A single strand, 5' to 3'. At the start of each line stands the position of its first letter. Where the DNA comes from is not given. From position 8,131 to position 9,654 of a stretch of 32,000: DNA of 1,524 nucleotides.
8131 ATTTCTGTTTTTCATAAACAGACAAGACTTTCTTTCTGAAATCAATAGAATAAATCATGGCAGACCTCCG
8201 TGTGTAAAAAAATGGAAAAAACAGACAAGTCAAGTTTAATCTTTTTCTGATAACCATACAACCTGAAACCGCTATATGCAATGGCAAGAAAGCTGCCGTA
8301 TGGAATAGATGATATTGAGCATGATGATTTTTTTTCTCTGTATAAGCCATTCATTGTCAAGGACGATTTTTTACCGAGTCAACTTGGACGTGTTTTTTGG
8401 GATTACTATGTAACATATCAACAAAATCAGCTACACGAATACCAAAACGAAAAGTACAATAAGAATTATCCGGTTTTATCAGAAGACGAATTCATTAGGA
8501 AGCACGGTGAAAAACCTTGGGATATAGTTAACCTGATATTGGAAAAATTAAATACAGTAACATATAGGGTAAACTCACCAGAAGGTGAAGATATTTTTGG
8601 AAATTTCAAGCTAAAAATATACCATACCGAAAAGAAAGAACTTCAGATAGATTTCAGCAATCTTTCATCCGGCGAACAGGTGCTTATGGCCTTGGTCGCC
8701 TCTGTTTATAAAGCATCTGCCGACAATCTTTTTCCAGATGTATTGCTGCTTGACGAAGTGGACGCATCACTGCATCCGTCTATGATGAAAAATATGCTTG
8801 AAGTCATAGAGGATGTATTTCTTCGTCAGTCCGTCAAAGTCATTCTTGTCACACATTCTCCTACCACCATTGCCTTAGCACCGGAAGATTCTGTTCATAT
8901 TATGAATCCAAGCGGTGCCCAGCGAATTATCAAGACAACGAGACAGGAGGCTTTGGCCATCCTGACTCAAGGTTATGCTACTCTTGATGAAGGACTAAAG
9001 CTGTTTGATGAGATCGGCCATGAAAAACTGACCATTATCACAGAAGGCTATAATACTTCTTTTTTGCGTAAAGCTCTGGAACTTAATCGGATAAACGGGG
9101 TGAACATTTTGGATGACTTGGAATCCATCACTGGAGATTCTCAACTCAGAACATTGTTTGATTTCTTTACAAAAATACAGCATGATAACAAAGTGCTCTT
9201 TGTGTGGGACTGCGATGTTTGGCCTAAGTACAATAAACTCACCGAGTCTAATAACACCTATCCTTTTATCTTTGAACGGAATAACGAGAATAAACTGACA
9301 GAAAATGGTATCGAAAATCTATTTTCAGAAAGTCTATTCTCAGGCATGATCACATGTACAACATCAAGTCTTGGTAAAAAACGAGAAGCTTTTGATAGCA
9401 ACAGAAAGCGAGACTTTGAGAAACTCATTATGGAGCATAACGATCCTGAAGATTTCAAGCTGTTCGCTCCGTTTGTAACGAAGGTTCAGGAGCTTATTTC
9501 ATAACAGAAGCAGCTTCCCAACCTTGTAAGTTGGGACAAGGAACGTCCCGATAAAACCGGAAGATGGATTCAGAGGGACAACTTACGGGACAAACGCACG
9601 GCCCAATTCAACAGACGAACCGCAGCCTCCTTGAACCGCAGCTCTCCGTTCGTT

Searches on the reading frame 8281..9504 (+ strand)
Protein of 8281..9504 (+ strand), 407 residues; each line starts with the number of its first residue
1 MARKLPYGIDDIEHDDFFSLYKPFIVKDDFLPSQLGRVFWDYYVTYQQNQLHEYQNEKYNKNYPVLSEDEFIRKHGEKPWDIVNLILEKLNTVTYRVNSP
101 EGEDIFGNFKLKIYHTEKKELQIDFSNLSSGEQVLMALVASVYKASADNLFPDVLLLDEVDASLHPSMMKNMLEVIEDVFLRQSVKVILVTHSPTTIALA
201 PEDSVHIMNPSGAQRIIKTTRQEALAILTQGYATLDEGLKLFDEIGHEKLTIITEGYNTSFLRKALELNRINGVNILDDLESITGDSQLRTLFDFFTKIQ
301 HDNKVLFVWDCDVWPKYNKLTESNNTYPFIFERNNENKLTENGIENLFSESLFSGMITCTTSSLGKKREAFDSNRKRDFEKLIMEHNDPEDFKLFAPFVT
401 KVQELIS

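Call 7: search_protein_families(library=pfam, proteins=[window:8281-9504:+], max_evalue=0.01)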
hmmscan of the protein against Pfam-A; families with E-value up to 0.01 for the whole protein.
window:8281-9504:+ (407 aa): 5 families
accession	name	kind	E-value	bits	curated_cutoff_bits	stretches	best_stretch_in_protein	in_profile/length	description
PF13304.12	AAA_21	-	2.5e-14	54.5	27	1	66-197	197-303/304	AAA domain, putative AbiEii toxin, Type IV TA system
PF13175.12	AAA_15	-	2.8e-09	37.5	32.1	1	48-195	235-372/374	AAA ATPase domain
PF02463.25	SMC_N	-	0.00018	21.5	40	1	115-203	124-207/220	RecF/RecN/SMC N terminal domain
PF00004.35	AAA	-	0.00032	21.6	21.2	1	122-197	23-114/131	ATPase family associated with various cellular activities (AAA)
PF11506.14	DUF3217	-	0.0045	17.3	26.4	0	37-82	36-80/104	Protein of unknown function (DUF3217)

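Call 17: search_protein_families(library=padloc, proteins=[window:8281-9504:+], max_evalue=0.01)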
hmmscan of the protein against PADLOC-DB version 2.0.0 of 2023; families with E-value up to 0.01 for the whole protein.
window:8281-9504:+ (407 aa): 96 families (the best 25 are shown)
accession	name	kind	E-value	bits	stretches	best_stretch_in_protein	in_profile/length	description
PDLC02914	ATPase-Toprim_I-B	-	6.1e-17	59.9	1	120-262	177-314/443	-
PDLC04135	mad3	-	3.7e-16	57.6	1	97-233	241-364/374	mads_3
PDLC02980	AriA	-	7.6e-16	56.9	1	66-197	197-303/304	-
PDLC00273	PtuA1|PtuA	-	1.7e-13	48.4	1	116-213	191-286/375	AAA ATPase domain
PDLC02981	AriAB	-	1e-12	45.5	1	104-328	288-511/694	-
PDLC04244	PDC-M01A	-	2e-12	44.7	1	116-224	314-419/482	-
PDLC02979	AriA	-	8.9e-12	43.5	1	57-195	257-371/373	-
PDLC00303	PtuA1|PtuA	-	1.4e-11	42.2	1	117-214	205-301/386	AAA ATPase domain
PDLC00285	PtuA1|PtuA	-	1.7e-11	42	1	110-209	238-342/432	AAA ATPase domain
PDLC00293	PtuA1|PtuA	-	6.1e-11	40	1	104-219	293-408/527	AAA ATPase domain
PDLC00266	PtuA1|PtuA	-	1.3e-10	39.1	1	113-210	298-393/483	AAA ATPase domain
PDLC00286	PtuA1|PtuA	-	1.3e-10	39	1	116-213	104-207/289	AAA ATPase domain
PDLC04734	PDC-M62A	-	1.6e-10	38.6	1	92-209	352-475/597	-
PDLC00271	PtuA1|PtuA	-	1.8e-10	39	1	116-229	235-355/421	AAA ATPase domain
PDLC02335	AbiLi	-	1.8e-10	38.4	1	103-208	156-251/326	AbiLi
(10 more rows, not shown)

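Call 18: find_homologous_proteins(query=window:8281-9504:+, max_evalue=1e-10)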
Query window:8281-9504:+ (407 aa): 742 proteins with E <= 1e-10 among 4661 candidates; the best 120 are listed.
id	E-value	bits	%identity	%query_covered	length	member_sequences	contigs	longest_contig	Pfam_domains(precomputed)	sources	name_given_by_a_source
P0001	6.4e-233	791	86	100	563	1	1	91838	PF00005.34,PF13175.13,PF00004.36,PF13401.13,PF02463.26,PF13304.13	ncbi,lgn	-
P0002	7.7e-224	761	83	100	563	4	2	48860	PF00005.34,PF13175.13,PF00004.36,PF13401.13,PF02463.26,PF13304.13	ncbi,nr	ncbi:MAG: ATP-binding protein [Candidatus Electrothrix sp. AW1]|nr:ATP-binding protein [Candidatus E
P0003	3.0e-216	736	80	100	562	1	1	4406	PF00005.34,PF13175.13,PF00004.36,PF13401.13,PF02463.26,PF13304.13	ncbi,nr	ncbi:MAG: ATP-binding protein [Candidatus Electrothrix sp. ATG2]|nr:ATP-binding protein [Candidatus 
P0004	8.6e-215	731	80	100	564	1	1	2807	PF00005.34,PF13175.13,PF00004.36,PF13401.13,PF02463.26,PF13304.13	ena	-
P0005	6.1e-212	722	80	100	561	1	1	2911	PF00005.34,PF13175.13,PF00004.36,PF13401.13,PF02463.26,PF13304.13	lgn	-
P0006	2.8e-187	641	71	100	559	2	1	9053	PF00005.34,PF13175.13,PF02463.26,PF13304.13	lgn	-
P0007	5.2e-174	597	77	86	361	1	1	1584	PF13175.13,PF13304.13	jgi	jgi:AAA15 family ATPase/GTPase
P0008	3.6e-165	568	62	100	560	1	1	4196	PF07693.21,PF13175.13,PF13401.13,PF02463.26,PF13304.13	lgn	-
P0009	1.2e-163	563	59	100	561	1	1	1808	PF00005.34,PF13175.13,PF00004.36,PF13401.13,PF02463.26,PF13304.13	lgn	-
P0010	3.8e-160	551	60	100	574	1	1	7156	PF07693.21,PF00005.34,PF13175.13,PF00004.36,PF13401.13,PF02463.26,PF13304.13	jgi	-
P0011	3.8e-160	551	58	100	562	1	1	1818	PF07693.21,PF00005.34,PF13175.13,PF00004.36,PF13401.13,PF02463.26,PF13304.13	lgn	-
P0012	7.7e-160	550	59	100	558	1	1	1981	PF00005.34,PF13175.13,PF00004.36,PF13401.13,PF02463.26,PF13304.13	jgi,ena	-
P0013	1.6e-159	549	57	100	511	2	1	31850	PF13175.13,PF13304.13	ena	-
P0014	1.6e-159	549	59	99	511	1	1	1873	PF13175.13,PF13304.13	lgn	-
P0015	2.0e-159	549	60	100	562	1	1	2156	PF00005.34,PF13175.13,PF02463.26,PF13304.13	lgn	-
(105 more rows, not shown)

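Call 19: find_encoding_contigs(protein=P0001, flank=5000, max_places=4)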
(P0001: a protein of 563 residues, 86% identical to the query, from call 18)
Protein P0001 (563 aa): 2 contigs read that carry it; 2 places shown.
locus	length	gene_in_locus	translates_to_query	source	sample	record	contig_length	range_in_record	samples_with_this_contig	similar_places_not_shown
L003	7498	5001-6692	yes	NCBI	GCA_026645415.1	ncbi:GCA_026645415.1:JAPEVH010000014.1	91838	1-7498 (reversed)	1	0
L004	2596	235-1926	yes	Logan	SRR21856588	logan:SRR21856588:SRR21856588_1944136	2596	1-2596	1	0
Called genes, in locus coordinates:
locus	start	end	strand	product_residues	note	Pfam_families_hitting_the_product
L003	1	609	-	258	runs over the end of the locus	PF03741:TerC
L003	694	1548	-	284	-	PF04366:Ysc84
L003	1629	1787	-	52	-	PF00301:Rubredoxin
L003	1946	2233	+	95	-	PF01022:HTH_5, PF12840:HTH_20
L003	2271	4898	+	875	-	PF03176:MMPL, PF02460:Patched (weak), PF12349:Sterol-sensing, PF03176:MMPL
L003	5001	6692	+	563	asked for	PF02463:SMC_N (weak), PF13175:AAA_15, PF13401:AAA_22 (faint), PF00004:AAA (faint), PF00005:ABC_tran (faint), PF13304:AAA_21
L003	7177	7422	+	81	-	PF15731:MqsA_antitoxin (weak)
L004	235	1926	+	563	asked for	PF02463:SMC_N (weak), PF13175:AAA_15, PF13401:AAA_22 (faint), PF00004:AAA (faint), PF00005:ABC_tran (faint), PF13304:AAA_21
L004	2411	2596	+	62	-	?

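Call 20: find_encoding_contigs(protein=P0002, flank=5000, max_places=4)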
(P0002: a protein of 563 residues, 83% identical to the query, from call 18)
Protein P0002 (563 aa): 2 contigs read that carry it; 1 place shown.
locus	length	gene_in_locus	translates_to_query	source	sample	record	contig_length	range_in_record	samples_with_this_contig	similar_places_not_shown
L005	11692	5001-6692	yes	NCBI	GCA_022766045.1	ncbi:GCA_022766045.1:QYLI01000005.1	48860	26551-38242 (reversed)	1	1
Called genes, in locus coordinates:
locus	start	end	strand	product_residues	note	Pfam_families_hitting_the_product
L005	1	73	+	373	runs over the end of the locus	-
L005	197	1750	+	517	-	PF00112:Peptidase_C1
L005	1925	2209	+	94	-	PF12840:HTH_20, PF01022:HTH_5, PF13601:HTH_34 (weak)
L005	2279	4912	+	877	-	PF03176:MMPL, PF02460:Patched, PF12349:Sterol-sensing, PF03176:MMPL, PF00873:ACR_tran (weak)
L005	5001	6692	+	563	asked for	PF02463:SMC_N, PF13175:AAA_15, PF00004:AAA (faint), PF00005:ABC_tran (faint), PF13401:AAA_22 (faint), PF13304:AAA_21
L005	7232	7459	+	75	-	PF09720:Unstab_antitox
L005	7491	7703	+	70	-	PF09720:Unstab_antitox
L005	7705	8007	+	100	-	-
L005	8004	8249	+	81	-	PF15731:MqsA_antitoxin (weak)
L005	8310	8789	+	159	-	PF00075:RNase_H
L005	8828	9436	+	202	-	-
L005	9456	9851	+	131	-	PF13380:CoA_binding_2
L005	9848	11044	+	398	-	PF13484:Fer4_16 (faint), PF12801:Fer4_5 (weak), PF00037:Fer4 (faint), PF12838:Fer4_7 (faint), PF12797:Fer4_2 (faint), PF13237:Fer4_10, PF14697:Fer4_21, PF13187:Fer4_9 (weak)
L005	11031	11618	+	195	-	-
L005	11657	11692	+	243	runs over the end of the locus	PF09234:DUF1963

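Call 21: find_encoding_contigs(protein=P0003, flank=5000, max_places=4)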
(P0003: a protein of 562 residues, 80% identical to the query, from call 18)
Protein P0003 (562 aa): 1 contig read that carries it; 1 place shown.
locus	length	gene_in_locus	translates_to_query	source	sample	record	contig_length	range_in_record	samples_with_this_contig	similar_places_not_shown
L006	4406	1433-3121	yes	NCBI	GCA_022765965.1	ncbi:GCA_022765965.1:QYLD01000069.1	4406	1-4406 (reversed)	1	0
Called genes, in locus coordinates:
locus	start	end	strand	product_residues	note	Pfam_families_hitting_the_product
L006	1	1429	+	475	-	PF00535:Glycos_transf_2, PF10111:Glyco_tranf_2_2 (weak), PF13641:Glyco_tranf_2_3, PF13632:Glyco_trans_2_3 (weak)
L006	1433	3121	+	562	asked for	PF00005:ABC_tran (faint), PF02463:SMC_N, PF13175:AAA_15, PF13401:AAA_22 (faint), PF00004:AAA (faint), PF13304:AAA_21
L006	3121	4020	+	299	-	PF00535:Glycos_transf_2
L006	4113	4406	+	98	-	?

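Call 27: find_related_loci(query=P0001, collection=genome_contigs, flank=4000)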
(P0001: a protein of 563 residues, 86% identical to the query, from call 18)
Query P0001 (563 aa) in genome_contigs; peptide patterns used: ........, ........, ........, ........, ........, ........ (x = any residue, [..] = any of these).
61 stretches matched a pattern; 15 encode a relative of the query (tblastn E <= 1e-3); 15 distinct loci.
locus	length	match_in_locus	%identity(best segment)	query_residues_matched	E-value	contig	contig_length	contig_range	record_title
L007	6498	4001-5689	100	1-563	0e+0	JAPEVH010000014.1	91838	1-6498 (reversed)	MAG: Candidatus Electronema sp. isolate KV k127_6969427, whole genome shotgun sequence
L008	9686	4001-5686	79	1-563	0e+0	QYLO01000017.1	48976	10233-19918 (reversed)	MAG: Candidatus Electrothrix gigas isolate AU1_5 NODE_17_length_48976_cov_77.3695, whole genome shotgun sequence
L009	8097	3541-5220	56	1-563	0e+0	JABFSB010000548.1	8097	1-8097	MAG: Acidobacteria bacterium isolate S-RSF-IL-10 seq_2968, whole genome shotgun sequence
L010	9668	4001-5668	57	3-561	0e+0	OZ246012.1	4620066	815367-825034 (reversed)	MAG: Gammaproteobacteria bacterium isolate cdc0f530-035d-4955-97c4-39c5ebdcd4ad genome assembly, chromosome: 1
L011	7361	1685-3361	57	1-562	0e+0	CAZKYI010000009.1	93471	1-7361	MAG TPA_asm: uncultured Pseudomonadales bacterium isolate SRP344714_co1_215 genome assembly, contig: NODE_553_length_934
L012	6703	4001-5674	56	1-561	0e+0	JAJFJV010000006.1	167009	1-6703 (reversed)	MAG: Gammaproteobacteria bacterium isolate OFTM98 OFTM98_5, whole genome shotgun sequence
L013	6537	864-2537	52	3-563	0e+0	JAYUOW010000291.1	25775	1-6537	MAG: Betaproteobacteria bacterium isolate GL106_DN_concoct_191 GL106_DN_concoct_191_290, whole genome shotgun sequence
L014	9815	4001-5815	44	3-561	9e-159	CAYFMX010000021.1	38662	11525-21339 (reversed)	MAG TPA_asm: uncultured Piscirickettsiaceae bacterium isolate ERP019367_co2_103 genome assembly, contig: NODE_885_length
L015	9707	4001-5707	41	3-559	5e-145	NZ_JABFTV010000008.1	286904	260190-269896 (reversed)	Billgrantia aerodenitrificans strain MCCC 1A11058 NODE_8_length_286904_cov_63.396913, whole genome shotgun sequence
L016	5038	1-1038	62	213-561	6e-145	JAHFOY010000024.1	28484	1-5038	MAG: Planctomycetota bacterium isolate nzgw514 NODE_1495_length_28485_cov_3.727612, whole genome shotgun sequence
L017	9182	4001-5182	52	1-393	4e-138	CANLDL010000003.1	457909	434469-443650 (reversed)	uncultured Pseudomonadales bacterium isolate 207.fasta genome assembly, contig: NODE_3, whole genome shotgun sequence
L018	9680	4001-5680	55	3-561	0e+0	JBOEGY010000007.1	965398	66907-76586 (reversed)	MAG: Burkholderiaceae bacterium isolate PBSAbet1 PBSAd_contig_30, whole genome shotgun sequence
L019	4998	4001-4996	55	1-332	2e-125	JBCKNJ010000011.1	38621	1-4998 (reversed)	Polaromonas sp. isolate SLM_MC1B_24-G05 Node_11_length_38621_cov_70.833256, whole genome shotgun sequence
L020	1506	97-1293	59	31-562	1e-123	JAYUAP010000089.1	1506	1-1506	MAG: Candidatus Saccharibacteria bacterium isolate GFS_6516 GFS_6516_88, whole genome shotgun sequence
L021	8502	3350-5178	41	3-563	7e-90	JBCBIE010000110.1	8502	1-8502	MAG: Cyanobacteria bacterium J06621_8 NODE_2586_length_8502_cov_45.695276, whole genome shotgun sequence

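Call 37: find_encoding_contigs(protein=P0004, flank=3000, max_places=3)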
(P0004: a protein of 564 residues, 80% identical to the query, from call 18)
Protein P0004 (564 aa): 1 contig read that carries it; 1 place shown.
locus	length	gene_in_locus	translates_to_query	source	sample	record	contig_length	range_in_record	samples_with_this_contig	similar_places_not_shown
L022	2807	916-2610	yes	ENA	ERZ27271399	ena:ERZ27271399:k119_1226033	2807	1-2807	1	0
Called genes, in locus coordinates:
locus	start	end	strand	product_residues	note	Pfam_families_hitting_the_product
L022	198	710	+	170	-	PF01641:SelR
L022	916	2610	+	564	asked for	PF00005:ABC_tran (faint), PF02463:SMC_N (faint), PF13175:AAA_15, PF13401:AAA_22 (faint), PF00004:AAA (faint), PF13304:AAA_21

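Call 38: find_encoding_contigs(protein=P0005, flank=3000, max_places=3)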
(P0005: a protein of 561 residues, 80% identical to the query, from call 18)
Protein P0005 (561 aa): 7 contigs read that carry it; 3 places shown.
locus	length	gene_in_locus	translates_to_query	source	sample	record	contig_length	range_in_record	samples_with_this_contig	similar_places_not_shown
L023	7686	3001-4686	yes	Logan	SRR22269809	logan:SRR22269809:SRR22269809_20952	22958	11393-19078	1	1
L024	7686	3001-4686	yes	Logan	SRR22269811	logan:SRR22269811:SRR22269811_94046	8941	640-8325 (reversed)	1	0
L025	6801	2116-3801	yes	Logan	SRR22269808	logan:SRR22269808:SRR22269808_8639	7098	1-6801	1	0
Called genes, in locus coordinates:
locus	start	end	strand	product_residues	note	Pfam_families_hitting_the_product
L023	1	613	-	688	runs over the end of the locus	PF00702:Hydrolase (weak)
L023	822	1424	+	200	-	PF01641:SelR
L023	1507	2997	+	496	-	PF00535:Glycos_transf_2, PF10111:Glyco_tranf_2_2, PF13641:Glyco_tranf_2_3, PF13632:Glyco_trans_2_3 (weak)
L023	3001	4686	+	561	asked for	PF00005:ABC_tran (faint), PF02463:SMC_N, PF13175:AAA_15, PF13401:AAA_22 (faint), PF00004:AAA (faint), PF13304:AAA_21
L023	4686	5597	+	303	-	PF00535:Glycos_transf_2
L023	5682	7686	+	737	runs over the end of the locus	PF13489:Methyltransf_23 (weak)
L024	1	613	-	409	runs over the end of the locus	?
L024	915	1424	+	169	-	PF01641:SelR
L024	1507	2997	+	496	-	PF00535:Glycos_transf_2, PF10111:Glyco_tranf_2_2, PF13641:Glyco_tranf_2_3, PF13632:Glyco_trans_2_3 (weak)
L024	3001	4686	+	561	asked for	PF00005:ABC_tran (faint), PF02463:SMC_N, PF13175:AAA_15, PF13401:AAA_22 (faint), PF00004:AAA (faint), PF13304:AAA_21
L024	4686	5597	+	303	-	PF00535:Glycos_transf_2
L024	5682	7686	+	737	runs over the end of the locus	PF13489:Methyltransf_23 (weak)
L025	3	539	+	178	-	?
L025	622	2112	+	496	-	PF00535:Glycos_transf_2, PF10111:Glyco_tranf_2_2, PF13641:Glyco_tranf_2_3, PF13632:Glyco_trans_2_3 (weak)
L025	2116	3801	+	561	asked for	PF00005:ABC_tran (faint), PF02463:SMC_N, PF13175:AAA_15, PF13401:AAA_22 (faint), PF00004:AAA (faint), PF13304:AAA_21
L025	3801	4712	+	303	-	PF00535:Glycos_transf_2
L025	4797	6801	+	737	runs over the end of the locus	PF13489:Methyltransf_23 (weak)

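Call 39: find_encoding_contigs(protein=P0006, flank=4000, max_places=3)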
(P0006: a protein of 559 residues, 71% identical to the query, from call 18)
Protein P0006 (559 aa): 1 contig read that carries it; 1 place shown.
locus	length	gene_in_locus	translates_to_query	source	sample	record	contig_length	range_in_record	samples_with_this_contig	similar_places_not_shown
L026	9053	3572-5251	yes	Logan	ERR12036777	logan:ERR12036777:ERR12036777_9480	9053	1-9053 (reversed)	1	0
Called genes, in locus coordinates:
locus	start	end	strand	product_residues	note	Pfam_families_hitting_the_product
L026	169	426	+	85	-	-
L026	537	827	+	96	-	PF12840:HTH_20, PF01022:HTH_5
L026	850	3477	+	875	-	PF03176:MMPL, PF02460:Patched (weak), PF12349:Sterol-sensing, PF03176:MMPL, PF00873:ACR_tran (weak)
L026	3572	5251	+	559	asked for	PF02463:SMC_N (faint), PF13175:AAA_15, PF00005:ABC_tran (faint), PF13304:AAA_21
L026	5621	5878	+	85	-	-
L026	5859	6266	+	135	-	PF01850:PIN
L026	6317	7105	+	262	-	PF07044:DUF1329 (faint), PF17131:TP_0789-like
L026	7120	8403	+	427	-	-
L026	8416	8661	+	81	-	-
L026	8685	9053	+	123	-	?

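Call 52: find_encoding_contigs(protein=P0007, flank=3000, max_places=3)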
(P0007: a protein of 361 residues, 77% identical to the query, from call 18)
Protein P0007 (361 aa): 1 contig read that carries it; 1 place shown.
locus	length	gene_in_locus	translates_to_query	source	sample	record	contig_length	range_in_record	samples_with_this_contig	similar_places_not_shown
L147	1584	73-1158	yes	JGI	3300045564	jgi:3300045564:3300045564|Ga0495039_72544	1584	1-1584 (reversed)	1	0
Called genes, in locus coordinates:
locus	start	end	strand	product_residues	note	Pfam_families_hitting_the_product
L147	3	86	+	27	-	?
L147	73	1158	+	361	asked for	PF13175:AAA_15, PF13304:AAA_21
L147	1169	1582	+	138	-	?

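Call 60: search_protein_families(library=pfam, proteins=[P0001], max_evalue=1)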
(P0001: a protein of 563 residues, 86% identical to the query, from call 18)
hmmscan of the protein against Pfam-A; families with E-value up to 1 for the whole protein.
P0001 (563 aa): 16 families
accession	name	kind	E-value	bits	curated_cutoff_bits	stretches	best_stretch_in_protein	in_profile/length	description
PF13304.12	AAA_21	-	1.6e-19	71.6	27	2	222-353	197-303/304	AAA domain, putative AbiEii toxin, Type IV TA system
PF13175.12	AAA_15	-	8e-11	42.6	32.1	1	20-351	21-372/374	AAA ATPase domain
PF02463.25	SMC_N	-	4.2e-09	36.6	40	1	21-363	24-211/220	RecF/RecN/SMC N terminal domain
PF00004.35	AAA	-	2.6e-07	31.6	21.2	1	289-353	34-114/131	ATPase family associated with various cellular activities (AAA)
PF00005.33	ABC_tran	-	3.6e-07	31.3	25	2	24-65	14-43/137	ABC transporter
PF13401.12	AAA_22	-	4.9e-07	30.6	27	2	245-347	33-122/130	AAA domain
PF13555.12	AAA_29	-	0.0078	16.4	27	1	22-42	23-43/61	P-loop containing region of AAA domain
PF01637.24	ATPase_2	-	0.0085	16.4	33.2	1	12-45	11-44/225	ATPase domain predominantly from Archaea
PF01443.25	Viral_helicase1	-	0.01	16.1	21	1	25-70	2-43/228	Viral superfamily 1 RNA helicase core domain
PF11506.14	DUF3217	-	0.012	16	26.4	1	193-238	36-80/104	Protein of unknown function (DUF3217)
PF07693.20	KAP_NTPase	-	0.013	15.2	20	1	310-361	154-203/293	KAP family P-loop domain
PF13558.12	SbcC_Walker_B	-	0.023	15.4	27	1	265-333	12-89/90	SbcC/RAD50-like, Walker B motif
PF13173.12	AAA_14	-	0.024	15.1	27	1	24-71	5-47/129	AAA domain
PF13191.12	AAA_16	-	0.046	14.6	32.6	1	21-46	24-49/167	AAA ATPase domain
PF24883.2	NPHP3_N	-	0.089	13.4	24.8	1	21-103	22-94/164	Nephrocystin 3, N-terminal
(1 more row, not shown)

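Call 61: search_protein_families(library=ncbifam, proteins=[P0001], max_evalue=0.01)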
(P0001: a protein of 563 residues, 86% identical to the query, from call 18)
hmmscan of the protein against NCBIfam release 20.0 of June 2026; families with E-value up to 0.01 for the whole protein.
P0001 (563 aa): 48 families (the best 25 are shown)
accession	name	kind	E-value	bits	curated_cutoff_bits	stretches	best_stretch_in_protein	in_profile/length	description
NF041760.1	PtuA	equivalog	4.9e-10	38.9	500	1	272-375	333-444/524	retron Ec78 anti-phage system effector ATPase PtuA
NF007601.2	PRK10247.1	equivalog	5.8e-10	39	292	1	267-355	115-197/204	iron efflux ABC transporter ATP-binding subunit FetA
TIGR04521.1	ECF_ATPase_2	equivalog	1.6e-08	34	330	1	283-367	144-221/279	energy-coupling factor transporter ATPase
NF010068.0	PRK13548.1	equivalog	2.5e-08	33.3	261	1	278-349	132-202/261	heme ABC transporter ATP-binding protein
NF040873.1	AztA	equivalog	2.1e-07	30.7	220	0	22-43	19-40/191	zinc ABC transporter ATP-binding protein AztA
TIGR04520.1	ECF_ATPase_1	equivalog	2.3e-07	30.5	315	1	302-366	149-211/269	energy-coupling factor transporter ATPase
NF010167.0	PRK13648.1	subfamily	2.4e-07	30.4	241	1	282-365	141-216/269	energy-coupling factor transporter ATPase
NF047739.1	antiphage_MADS3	equivalog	2.5e-07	30.2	420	1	238-374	278-402/427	methylation-associated defense system AAA family ATPase MAD3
NF000355.4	ribo_prot_ABC_F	equivalog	3.1e-07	29.6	380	1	25-74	343-397/499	ribosomal protection-like ABC-F family protein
TIGR00972.1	3a0107s01c2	equivalog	3.5e-07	29.8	343.2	1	272-350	133-203/248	phosphate ABC transporter ATP-binding protein PstB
TIGR04435.1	restrict_AAA_1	hypoth_equivalog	1.9e-06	26.9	300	0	262-374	379-491/568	restriction system-associated AAA family ATPase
TIGR02673.1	FtsE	equivalog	2.1e-06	27.6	264.85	1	274-362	128-209/214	cell division ATP-binding protein FtsE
TIGR03420.1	DnaA_homol_Hda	equivalog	3.1e-06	26.9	194.8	1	12-45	29-62/226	DnaA regulatory inactivator Hda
TIGR01978.1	sufC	equivalog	4.6e-06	26.2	212.8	0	306-378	161-229/243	Fe-S cluster assembly ATPase SufC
NF010155.0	PRK13634.1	equivalog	5.8e-06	25.8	413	1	305-365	161-220/290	energy-coupling factor ABC transporter ATP-binding protein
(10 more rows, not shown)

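Call 77: predict_structure(alignment_id=A3)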
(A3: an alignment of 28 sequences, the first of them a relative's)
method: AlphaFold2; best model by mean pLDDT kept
length: 563 residues; sequences in the alignment: 28
mean_pLDDT: 82.3   pTM: 0.58
mean pLDDT of the five models: 82.3, 82.0, 77.9, 75.7, 75.5
residues with pLDDT >= 90: 106; 70-90: 393; 50-70: 55; < 50: 9
segments of 3 or more residues with pLDDT < 50: 387-395
pLDDT, mean of each block of 10 residues (from residue 1): 81 79 89 86 86 80 73 87 94 89 87 88 84 88 81 87 89 86 66 88 90 90 87 86 76 87 84 80 76 76 73 78 79 82 88 87 85 87 57 50 77 86 85 68 75 79 83 75 90 87 90 82 83 88 87 92 87
secondary structure, 60 per line:
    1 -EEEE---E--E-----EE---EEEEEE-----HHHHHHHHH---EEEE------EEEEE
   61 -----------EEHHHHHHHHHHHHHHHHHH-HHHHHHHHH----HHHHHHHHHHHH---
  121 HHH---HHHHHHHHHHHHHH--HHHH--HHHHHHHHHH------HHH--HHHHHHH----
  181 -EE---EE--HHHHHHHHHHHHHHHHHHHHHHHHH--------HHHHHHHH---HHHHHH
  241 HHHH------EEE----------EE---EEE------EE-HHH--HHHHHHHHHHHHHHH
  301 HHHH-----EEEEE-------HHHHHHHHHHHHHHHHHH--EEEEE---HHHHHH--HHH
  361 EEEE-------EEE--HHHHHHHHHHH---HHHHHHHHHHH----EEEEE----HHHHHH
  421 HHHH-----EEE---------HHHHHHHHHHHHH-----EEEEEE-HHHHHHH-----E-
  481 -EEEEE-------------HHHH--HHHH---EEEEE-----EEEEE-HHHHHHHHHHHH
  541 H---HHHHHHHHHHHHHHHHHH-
elements in order: E2-5 E23-28 H34-42 E46-49 E56-60 H74-91 H93-101 H106-117 H127-140 H143-146 H149-158 H170-176 H191-215 H224-231 H235-244 E251-253 E269-271 H286-304 E310-314 H322-339 E342-346 H350-355 E361-364 E372-374 H377-387 H391-401 E406-410 H415-424 E430-432 H442-454 E460-465 H467-473 E482-486 H500-503 H506-509 E513-517 E523-527 H529-541 H545-562
